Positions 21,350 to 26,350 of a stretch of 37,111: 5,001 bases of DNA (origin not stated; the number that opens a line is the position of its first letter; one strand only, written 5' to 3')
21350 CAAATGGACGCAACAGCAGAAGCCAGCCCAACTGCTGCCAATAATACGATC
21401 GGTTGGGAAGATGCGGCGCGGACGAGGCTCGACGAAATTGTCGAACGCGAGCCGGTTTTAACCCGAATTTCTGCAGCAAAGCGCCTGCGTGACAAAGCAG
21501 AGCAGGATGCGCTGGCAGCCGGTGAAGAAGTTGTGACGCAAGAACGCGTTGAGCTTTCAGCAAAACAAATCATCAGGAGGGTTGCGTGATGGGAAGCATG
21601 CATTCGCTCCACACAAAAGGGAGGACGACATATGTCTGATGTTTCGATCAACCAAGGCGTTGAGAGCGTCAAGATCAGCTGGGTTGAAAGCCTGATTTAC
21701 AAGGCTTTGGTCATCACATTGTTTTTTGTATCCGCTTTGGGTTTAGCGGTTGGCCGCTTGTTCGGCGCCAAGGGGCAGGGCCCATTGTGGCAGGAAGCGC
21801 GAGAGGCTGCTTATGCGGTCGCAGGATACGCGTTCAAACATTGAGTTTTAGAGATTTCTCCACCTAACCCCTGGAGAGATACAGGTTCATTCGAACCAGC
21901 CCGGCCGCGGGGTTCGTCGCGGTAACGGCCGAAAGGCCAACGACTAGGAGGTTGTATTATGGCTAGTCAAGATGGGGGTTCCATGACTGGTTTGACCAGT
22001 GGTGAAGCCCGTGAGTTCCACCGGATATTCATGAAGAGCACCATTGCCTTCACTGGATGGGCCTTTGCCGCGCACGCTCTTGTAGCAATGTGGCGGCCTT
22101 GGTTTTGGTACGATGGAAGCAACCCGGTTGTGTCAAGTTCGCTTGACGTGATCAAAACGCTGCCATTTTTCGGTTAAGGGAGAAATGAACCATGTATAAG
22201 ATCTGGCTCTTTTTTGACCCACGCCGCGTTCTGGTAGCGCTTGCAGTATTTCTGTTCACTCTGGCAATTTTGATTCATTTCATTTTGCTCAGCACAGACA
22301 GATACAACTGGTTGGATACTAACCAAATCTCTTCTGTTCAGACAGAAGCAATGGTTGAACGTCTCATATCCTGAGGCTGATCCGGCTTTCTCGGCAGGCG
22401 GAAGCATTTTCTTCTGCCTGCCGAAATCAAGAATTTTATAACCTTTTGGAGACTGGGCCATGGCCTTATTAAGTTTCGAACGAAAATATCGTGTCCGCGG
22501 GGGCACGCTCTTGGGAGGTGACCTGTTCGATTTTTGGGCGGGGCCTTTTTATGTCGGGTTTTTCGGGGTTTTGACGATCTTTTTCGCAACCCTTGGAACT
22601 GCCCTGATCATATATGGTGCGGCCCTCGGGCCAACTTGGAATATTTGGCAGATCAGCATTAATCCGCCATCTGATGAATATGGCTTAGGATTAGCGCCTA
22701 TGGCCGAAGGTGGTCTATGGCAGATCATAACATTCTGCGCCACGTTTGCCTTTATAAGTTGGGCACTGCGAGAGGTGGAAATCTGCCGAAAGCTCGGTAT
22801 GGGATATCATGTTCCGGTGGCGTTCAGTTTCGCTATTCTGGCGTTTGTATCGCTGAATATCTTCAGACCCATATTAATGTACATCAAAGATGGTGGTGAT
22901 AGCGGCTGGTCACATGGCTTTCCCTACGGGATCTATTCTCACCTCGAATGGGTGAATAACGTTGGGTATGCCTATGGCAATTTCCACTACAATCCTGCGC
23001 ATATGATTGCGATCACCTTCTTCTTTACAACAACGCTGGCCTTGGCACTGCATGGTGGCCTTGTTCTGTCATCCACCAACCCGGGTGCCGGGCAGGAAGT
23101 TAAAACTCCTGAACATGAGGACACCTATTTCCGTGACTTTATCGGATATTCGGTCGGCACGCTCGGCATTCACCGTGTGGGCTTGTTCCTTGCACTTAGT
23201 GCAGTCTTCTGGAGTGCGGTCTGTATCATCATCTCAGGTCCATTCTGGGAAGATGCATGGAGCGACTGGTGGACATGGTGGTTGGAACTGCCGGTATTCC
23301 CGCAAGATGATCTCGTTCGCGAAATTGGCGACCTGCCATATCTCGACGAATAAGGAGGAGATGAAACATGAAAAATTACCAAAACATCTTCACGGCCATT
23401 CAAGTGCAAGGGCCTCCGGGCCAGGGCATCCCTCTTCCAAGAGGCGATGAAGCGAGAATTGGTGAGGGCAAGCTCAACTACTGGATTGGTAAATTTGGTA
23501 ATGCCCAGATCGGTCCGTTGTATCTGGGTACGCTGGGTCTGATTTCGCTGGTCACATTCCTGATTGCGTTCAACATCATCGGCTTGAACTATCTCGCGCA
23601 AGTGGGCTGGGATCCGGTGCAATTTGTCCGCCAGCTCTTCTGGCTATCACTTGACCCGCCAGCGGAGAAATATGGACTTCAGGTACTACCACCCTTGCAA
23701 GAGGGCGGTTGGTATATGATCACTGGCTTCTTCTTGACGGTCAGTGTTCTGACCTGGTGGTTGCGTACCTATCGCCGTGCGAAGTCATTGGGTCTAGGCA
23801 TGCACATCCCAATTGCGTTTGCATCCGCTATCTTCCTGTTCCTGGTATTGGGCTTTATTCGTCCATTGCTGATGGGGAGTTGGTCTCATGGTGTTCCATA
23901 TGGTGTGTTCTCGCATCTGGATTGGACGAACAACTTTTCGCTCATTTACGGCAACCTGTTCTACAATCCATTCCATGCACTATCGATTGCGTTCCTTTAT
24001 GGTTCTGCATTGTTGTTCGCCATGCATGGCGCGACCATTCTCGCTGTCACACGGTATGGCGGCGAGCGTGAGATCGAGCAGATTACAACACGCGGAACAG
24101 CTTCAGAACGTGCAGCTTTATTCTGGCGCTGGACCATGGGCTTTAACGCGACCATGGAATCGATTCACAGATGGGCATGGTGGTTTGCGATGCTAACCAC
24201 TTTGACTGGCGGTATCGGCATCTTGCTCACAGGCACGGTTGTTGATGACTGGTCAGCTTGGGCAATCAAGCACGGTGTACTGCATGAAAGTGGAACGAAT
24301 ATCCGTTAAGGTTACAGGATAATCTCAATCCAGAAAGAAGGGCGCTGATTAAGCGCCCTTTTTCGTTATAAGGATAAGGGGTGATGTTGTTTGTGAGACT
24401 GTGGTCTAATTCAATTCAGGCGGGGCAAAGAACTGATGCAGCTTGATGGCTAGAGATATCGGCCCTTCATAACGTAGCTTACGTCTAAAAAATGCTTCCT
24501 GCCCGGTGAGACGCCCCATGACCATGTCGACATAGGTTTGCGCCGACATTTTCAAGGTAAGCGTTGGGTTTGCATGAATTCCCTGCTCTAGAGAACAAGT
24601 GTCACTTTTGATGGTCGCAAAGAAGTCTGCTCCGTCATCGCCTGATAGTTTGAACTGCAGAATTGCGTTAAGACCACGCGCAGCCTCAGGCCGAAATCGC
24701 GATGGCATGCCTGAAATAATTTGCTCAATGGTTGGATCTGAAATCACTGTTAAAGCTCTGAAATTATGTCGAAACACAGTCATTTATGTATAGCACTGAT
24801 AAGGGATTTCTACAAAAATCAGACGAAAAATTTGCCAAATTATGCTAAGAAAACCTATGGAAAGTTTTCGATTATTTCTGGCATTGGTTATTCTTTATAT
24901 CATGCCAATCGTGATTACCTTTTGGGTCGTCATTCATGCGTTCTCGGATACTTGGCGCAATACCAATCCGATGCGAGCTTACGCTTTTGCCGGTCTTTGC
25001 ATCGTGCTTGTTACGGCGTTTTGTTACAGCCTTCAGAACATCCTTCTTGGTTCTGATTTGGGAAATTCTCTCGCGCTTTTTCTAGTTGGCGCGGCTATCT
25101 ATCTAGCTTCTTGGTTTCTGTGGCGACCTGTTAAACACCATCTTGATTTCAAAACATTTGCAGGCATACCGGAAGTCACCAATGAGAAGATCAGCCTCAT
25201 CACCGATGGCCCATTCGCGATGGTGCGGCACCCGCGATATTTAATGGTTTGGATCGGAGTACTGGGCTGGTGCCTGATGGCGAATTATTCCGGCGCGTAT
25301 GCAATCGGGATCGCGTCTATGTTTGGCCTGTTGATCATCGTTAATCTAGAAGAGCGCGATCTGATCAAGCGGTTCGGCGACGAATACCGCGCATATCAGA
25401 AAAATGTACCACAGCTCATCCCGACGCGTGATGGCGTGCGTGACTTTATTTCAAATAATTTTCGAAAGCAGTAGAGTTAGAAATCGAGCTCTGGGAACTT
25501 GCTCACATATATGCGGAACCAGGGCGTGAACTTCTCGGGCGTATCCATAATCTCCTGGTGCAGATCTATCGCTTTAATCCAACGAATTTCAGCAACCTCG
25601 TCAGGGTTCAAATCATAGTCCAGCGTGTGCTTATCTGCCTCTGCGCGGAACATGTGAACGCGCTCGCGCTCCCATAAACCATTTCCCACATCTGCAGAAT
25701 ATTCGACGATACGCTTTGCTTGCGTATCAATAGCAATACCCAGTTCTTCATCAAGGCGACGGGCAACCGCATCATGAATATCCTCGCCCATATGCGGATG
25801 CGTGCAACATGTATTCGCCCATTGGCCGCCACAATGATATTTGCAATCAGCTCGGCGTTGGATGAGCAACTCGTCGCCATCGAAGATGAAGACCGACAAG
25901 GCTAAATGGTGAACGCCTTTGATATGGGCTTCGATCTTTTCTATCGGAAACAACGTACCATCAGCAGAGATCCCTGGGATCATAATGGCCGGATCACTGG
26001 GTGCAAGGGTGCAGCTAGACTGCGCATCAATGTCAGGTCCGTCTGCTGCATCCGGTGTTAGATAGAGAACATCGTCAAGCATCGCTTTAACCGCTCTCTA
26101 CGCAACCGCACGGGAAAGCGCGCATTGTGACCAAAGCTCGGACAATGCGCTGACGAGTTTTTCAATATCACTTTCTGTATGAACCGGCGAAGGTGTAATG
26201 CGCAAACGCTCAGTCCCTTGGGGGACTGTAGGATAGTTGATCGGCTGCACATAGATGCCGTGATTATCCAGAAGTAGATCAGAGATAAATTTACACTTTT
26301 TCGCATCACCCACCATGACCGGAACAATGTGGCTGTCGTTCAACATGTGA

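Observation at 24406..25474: SCP2 lipid-carrier protein and ICMT/PEMT-type membrane methyltransferase inserted as a divergent pair inside the photosynthesis gene cluster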

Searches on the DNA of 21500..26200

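Call 76: search_rna_families(source=window, start=21500, end=26200, threshold=evalue, max_evalue=0.1)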
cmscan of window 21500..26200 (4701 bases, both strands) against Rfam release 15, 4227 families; matches with E-value up to 0.1: 0.
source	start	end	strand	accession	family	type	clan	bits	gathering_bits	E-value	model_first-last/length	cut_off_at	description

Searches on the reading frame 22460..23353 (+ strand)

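Call 5: search_protein_families(library=ncbifam, proteins=[window:22460-23353:+], max_evalue=0.001)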
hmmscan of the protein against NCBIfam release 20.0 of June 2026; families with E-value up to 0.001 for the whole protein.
window:22460-23353:+ (297 aa): 5 families
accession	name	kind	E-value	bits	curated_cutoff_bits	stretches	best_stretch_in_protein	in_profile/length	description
TIGR01157.1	pufL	equivalog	2e-126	420.2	266.2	1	35-280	1-239/239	photosynthetic reaction center subunit L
NF011075.0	PRK14505.1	equivalog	2.3e-59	201.3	904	1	14-280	51-305/643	bifunctional photosynthetic reaction center subunit L/M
TIGR01115.1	pufM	equivalog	8.6e-44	150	364.25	1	22-270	43-297/305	photosynthetic reaction center subunit M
TIGR01152.1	psbD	equivalog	1.3e-10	41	600.6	1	84-203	108-219/352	photosystem II D2 protein (photosystem q(a) protein)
TIGR01151.1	psbA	equivalog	5.6e-07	28.6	596.05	1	83-206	108-223/360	photosystem II q(b) protein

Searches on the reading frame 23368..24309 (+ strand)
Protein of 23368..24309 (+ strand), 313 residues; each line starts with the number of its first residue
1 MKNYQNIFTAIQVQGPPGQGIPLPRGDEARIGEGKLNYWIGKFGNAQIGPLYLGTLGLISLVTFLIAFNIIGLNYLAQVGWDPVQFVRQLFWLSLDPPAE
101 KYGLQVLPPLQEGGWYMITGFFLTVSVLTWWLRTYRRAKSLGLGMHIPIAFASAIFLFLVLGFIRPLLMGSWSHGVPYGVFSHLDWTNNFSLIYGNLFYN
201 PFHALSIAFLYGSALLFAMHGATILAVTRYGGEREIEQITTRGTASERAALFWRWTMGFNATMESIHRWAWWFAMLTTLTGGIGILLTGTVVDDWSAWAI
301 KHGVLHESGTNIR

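Call 5: search_protein_families(library=ncbifam, proteins=[window:23368-24309:+], max_evalue=0.001)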
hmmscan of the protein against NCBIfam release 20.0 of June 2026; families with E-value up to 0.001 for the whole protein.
window:23368-24309:+ (313 aa): 5 families
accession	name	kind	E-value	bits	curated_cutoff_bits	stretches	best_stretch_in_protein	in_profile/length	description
TIGR01115.1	pufM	equivalog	6.3e-155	515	364.25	1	1-304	1-303/305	photosynthetic reaction center subunit M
NF011075.0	PRK14505.1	equivalog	2.9e-78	263.7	904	1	39-299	361-621/643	bifunctional photosynthetic reaction center subunit L/M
TIGR01157.1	pufL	equivalog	2.9e-43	148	266.2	1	89-298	27-229/239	photosynthetic reaction center subunit L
TIGR01151.1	psbA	equivalog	1e-09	37.6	596.05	1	110-226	106-221/360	photosystem II q(b) protein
TIGR01152.1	psbD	equivalog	9.6e-09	34.8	600.6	1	107-281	102-278/352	photosystem II D2 protein (photosystem q(a) protein)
